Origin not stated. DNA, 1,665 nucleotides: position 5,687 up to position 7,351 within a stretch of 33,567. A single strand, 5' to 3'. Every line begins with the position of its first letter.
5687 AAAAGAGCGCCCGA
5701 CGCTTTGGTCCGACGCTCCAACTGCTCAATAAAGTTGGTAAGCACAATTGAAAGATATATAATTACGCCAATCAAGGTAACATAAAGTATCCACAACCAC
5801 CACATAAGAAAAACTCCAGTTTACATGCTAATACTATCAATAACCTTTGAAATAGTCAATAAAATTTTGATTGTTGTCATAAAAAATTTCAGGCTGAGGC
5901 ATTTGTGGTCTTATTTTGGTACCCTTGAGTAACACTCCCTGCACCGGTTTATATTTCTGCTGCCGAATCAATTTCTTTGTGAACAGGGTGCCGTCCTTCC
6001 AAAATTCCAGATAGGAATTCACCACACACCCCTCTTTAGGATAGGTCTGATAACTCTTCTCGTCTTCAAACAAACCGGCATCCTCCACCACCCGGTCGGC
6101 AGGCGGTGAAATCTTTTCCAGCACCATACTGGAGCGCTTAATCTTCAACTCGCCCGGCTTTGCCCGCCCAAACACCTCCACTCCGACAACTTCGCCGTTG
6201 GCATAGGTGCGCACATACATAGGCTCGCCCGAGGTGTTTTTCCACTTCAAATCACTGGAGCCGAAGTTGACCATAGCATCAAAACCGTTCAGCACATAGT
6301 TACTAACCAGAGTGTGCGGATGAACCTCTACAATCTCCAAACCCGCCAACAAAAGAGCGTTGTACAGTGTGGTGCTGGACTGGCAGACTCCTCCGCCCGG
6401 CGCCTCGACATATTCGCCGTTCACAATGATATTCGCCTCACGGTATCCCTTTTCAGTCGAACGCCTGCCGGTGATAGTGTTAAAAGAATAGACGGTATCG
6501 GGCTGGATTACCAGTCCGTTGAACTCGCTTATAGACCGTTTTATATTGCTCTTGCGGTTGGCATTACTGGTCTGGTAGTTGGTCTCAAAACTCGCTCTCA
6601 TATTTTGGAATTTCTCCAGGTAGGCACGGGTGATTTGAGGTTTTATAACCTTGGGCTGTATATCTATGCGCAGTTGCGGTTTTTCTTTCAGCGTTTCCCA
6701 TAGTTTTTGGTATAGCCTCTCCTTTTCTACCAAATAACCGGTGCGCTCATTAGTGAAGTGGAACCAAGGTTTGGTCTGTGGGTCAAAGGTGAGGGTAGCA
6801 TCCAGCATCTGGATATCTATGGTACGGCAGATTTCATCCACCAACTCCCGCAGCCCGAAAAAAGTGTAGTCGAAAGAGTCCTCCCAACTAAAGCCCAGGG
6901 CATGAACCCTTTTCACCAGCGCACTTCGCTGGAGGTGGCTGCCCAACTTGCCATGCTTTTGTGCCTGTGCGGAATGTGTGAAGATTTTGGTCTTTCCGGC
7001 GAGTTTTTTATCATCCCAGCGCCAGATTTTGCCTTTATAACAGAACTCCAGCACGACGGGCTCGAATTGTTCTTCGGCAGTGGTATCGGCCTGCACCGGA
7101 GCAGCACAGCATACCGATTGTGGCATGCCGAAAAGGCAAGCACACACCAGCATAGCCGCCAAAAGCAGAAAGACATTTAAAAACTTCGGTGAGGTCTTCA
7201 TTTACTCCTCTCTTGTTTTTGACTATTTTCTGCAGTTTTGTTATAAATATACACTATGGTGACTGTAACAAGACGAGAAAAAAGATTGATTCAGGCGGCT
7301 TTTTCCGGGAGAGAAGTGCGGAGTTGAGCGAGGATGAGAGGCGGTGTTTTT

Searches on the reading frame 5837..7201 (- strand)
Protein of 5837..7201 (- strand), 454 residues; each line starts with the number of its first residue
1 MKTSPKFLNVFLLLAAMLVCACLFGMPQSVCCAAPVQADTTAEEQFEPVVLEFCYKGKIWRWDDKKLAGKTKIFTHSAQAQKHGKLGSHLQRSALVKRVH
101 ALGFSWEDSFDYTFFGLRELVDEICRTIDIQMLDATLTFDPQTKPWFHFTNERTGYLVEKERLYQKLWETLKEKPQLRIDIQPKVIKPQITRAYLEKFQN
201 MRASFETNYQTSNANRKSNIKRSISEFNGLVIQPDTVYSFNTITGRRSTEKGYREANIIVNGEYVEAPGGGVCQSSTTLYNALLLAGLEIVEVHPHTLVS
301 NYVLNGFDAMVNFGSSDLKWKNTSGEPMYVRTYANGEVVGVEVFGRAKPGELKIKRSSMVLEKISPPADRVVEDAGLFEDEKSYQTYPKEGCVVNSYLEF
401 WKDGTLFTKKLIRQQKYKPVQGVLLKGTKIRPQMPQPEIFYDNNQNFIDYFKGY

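Call 17: search_protein_families(library=pfam, proteins=[window:5837-7201:-], max_evalue=0.00001)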
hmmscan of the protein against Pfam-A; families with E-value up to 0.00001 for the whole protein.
window:5837-7201:- (454 aa): 1 family
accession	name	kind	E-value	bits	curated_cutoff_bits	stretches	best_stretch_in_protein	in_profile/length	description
PF04294.18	VanW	-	4.7e-43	146.2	27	1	215-343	1-129/130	VanW like protein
